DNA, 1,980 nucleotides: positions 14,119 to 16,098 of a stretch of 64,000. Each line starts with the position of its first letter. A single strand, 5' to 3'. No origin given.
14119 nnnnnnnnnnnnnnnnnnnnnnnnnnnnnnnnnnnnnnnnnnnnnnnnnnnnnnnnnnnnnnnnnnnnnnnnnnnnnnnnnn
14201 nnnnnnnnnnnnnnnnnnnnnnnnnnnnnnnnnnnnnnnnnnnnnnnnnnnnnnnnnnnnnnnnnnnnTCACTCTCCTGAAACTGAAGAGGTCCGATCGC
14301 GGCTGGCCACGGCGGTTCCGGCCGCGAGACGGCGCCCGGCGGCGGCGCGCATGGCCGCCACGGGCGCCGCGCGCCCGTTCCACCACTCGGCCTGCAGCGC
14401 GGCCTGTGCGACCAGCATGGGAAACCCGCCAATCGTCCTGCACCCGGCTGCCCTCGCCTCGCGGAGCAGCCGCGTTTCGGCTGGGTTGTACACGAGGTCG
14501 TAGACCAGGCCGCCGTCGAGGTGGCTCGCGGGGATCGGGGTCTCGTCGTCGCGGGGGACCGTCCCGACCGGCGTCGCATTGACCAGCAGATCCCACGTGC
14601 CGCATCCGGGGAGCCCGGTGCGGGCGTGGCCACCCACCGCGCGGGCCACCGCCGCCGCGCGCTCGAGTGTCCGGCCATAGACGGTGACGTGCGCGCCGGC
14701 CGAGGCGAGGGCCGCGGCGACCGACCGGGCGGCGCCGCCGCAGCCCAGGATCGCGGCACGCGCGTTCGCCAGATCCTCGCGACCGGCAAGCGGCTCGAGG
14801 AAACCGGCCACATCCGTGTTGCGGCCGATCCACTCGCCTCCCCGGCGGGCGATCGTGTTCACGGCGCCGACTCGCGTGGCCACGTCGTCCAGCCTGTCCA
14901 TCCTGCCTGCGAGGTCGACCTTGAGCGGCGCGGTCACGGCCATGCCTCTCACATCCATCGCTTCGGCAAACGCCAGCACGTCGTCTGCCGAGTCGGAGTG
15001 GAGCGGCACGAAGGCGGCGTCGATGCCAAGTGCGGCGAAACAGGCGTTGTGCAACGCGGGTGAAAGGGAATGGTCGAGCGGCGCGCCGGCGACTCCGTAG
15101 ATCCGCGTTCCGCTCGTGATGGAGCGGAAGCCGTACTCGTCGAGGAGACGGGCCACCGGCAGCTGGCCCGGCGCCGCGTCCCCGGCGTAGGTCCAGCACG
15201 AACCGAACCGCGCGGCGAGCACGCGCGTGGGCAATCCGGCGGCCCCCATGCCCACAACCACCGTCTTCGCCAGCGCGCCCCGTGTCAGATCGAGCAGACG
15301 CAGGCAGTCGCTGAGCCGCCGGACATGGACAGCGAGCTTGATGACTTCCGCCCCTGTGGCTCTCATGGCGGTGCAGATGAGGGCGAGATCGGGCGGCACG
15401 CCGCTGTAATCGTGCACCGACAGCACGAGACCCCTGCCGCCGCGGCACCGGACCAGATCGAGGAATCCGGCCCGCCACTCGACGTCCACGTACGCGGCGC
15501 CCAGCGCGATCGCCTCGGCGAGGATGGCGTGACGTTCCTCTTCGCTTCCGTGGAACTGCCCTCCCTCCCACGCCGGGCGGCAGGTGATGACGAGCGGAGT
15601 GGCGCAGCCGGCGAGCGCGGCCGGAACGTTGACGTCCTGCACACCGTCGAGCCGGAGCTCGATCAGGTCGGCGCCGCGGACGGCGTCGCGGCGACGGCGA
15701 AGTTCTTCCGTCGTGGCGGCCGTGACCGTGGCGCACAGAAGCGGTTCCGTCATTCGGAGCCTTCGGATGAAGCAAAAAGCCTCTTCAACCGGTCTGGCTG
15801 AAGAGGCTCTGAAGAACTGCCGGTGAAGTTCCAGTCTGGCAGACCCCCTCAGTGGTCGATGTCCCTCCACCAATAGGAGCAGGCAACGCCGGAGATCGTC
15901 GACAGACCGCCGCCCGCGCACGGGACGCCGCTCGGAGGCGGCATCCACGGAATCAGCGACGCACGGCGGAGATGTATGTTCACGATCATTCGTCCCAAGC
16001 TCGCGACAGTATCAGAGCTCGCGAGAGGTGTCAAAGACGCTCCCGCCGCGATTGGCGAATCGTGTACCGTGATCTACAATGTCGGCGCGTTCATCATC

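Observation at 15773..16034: Trp/Tyr-codon leader peptide plus terminator: a candidate ribosome-mediated attenuator controlling a whole shikimate-trp-tyr supraoperon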

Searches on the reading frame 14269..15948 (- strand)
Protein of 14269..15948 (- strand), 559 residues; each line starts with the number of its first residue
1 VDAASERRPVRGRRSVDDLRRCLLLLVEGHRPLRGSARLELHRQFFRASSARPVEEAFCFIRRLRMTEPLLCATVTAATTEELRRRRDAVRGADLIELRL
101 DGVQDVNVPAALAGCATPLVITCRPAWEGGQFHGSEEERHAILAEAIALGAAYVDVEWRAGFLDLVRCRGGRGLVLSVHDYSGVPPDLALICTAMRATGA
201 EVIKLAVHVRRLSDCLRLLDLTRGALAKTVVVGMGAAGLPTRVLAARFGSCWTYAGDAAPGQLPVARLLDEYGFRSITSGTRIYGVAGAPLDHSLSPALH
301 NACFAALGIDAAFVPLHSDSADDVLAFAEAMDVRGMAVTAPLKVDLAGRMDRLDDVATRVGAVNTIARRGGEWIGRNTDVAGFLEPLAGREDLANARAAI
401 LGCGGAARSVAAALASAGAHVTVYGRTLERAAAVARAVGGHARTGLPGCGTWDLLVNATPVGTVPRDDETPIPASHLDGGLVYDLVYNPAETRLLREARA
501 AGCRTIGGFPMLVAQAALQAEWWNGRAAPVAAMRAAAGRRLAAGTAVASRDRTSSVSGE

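Call 6: search_protein_families(library=pfam, proteins=[window:14269-15948:-])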
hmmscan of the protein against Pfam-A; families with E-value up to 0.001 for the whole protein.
window:14269-15948:- (559 aa): 5 families
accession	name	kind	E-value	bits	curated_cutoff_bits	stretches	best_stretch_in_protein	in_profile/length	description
PF01487.21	DHquinase_I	-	1.2e-37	130.7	22.2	1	72-269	1-227/230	Type I 3-dehydroquinase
PF08501.16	Shikimate_dh_N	-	4.8e-19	68.8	27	1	286-366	1-83/83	Shikimate dehydrogenase substrate binding domain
PF18317.6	SDH_C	-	8.3e-09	35.5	25.8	1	508-537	1-30/31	Shikimate 5'-dehydrogenase C-terminal domain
PF01488.26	Shikimate_DH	-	5.7e-06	26.9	24.3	1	391-441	8-59/138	Shikimate / quinate 5-dehydrogenase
PF03807.23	F420_oxidored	-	5.8e-05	24.1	21.6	0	399-442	3-48/94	NADP oxidoreductase coenzyme F420-dependent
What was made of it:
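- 14269..15753 (-): aroDE: fused 3-dehydroquinate dehydratase and shikimate dehydrogenase, the first structural gene. Pfam DHquinase_I, Shikimate_dh_N, Shikimate_DH and SDH_C (call 6).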

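Call 8: find_related_loci(query=window:14269-15753:-, collection=genome_contigs, flank=3000)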
Query window:14269-15753:- (494 aa) in genome_contigs; peptide patterns used: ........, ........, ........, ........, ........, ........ (x = any residue, [..] = any of these).
59 stretches matched a pattern; 14 encode a relative of the query (tblastn E <= 1e-3); 14 distinct loci.
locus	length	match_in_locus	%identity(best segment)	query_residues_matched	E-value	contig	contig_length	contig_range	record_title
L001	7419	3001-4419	55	1-472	2e-151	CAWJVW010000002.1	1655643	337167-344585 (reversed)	MAG: uncultured Acidobacteriota bacterium isolate MFD09206.bin.1.2 genome assembly, contig: contig_1514, whole genome sh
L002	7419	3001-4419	55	6-476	1e-150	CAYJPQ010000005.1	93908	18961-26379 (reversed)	MAG TPA_asm: uncultured Bifidobacteriaceae bacterium isolate ERP124720_co1_137 genome assembly, contig: NODE_323_length_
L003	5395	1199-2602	53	6-472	1e-148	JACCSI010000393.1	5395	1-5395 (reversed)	MAG: Acidobacteria bacterium isolate MGR_bin44 SD2897-2912_k127_247192, whole genome shotgun sequence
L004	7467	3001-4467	54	6-492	1e-149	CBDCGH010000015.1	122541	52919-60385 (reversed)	MAG: Vicinamibacterales bacterium isolate 75c22ac9-0115-4f96-a872-047b451c91ea genome assembly, contig: contig_15, whole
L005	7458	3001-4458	56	2-485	1e-146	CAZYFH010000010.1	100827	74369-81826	MAG TPA_asm: uncultured Vicinamibacteraceae bacterium isolate SRP092902_co1_105 genome assembly, contig: NODE_125_length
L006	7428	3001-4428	57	4-477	9e-143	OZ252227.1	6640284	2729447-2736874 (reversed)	MAG: Vicinamibacterales bacterium isolate cd9bc89c-c98a-4b3d-bcbe-5a790f0e95a9 genome assembly, chromosome: 1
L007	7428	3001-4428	56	4-477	1e-142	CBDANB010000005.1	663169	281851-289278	MAG: Vicinamibacterales bacterium isolate e7e54c47-8cb3-4bb4-a26e-21fc1c968279 genome assembly, contig: contig_5, whole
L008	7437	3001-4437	54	1-472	6e-131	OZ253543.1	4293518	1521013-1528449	MAG: Vicinamibacterales bacterium isolate a555a54f-759e-46d5-9286-a5a0a1e3be1d genome assembly, chromosome: 1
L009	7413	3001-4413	55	1-464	2e-129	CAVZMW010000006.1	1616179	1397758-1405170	MAG: uncultured Acidobacteriota bacterium isolate MFD01872.bin.1.18 genome assembly, contig: contig_68453, whole genome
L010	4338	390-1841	57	1-478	9e-131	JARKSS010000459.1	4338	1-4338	MAG: Vicinamibacterales bacterium isolate Seed_maxbin.097_sub k141_866864, whole genome shotgun sequence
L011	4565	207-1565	50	21-471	2e-107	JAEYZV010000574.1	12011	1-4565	MAG: Acidobacteria bacterium isolate OH_CBrB_117 k127_776581, whole genome shotgun sequence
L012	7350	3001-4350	51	24-471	5e-102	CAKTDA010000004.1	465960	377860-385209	MAG: uncultured Luteitalea sp. isolate REFINED_METABAT215_TOP10_CONTIGS_1500_ASSEMBLY_K77_MERGED__Nepal_MoBio_Fiber-Hadz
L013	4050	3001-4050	54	1-345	6e-95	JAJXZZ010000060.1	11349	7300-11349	MAG: Acidobacteria bacterium isolate BP8.bin110 NODE_9089_length_11349_cov_1.779718, whole genome shotgun sequence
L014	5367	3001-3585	35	29-219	1e-18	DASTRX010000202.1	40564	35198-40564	MAG TPA_asm: Polyangiaceae bacterium isolate SMAG_U2265 k141_406794, whole genome shotgun sequence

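Call 23: find_related_loci(query=A1, collection=metagenome_contigs, flank=1200)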
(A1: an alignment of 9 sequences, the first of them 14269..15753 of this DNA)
Query A1 (494 aa) in metagenome_contigs; peptide patterns used: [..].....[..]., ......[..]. (x = any residue, [..] = any of these).
600 stretches matched a pattern (row limit reached: there are more); 573 encode a relative of the query (tblastn E <= 1e-3); the best 80 are kept; 80 distinct loci.
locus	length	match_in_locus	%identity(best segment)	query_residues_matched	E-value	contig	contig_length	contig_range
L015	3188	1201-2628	69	1-476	0e+0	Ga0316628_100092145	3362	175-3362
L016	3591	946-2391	57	5-481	6e-166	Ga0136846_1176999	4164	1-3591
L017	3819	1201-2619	58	6-477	4e-162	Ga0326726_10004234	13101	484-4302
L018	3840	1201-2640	55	1-477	3e-158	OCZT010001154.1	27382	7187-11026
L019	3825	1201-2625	57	2-477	3e-157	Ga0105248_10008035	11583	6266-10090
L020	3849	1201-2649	55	1-480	7e-156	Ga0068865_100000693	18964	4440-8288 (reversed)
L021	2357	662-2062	59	1-464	9e-167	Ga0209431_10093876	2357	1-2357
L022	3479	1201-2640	55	1-477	9e-161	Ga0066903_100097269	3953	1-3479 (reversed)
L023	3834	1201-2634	55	1-476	2e-155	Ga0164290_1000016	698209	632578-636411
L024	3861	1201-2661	55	1-488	4e-155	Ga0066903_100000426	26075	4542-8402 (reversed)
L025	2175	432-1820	57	1-460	5e-165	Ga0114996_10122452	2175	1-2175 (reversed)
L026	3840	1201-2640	54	1-477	8e-154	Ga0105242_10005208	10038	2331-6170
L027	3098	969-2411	55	1-478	1e-160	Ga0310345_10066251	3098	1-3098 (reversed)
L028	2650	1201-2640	56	1-477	6e-156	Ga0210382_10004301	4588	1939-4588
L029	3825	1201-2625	57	1-472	4e-153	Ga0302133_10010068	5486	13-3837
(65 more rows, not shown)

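Call 39: find_encoding_contigs(protein=window:14269-15753:-, flank=1000, max_places=3)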
Protein window:14269-15753:- (494 aa): 1 contig read that carries it; 1 place shown.
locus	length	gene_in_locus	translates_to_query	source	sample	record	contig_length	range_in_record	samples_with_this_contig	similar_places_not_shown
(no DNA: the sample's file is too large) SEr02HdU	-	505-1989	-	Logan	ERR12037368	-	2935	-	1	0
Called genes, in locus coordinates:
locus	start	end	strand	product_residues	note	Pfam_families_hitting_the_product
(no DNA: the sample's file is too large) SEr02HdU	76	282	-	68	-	-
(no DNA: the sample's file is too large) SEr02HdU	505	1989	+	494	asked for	PF01487:DHquinase_I, PF08501:Shikimate_dh_N, PF01488:Shikimate_DH (weak), PF18317:SDH_C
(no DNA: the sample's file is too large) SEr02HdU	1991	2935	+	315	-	?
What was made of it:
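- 14269..15753 (-): An external gene call gives the same 494-aa product (call 39).
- Checked: The Pfam DHquinase_I match starts 7 residues after it, and an external gene call uses the same 494-aa product (calls 6, 39).
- Tried and rejected: This returned only an unnamed Logan contig without DNA (call 39).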
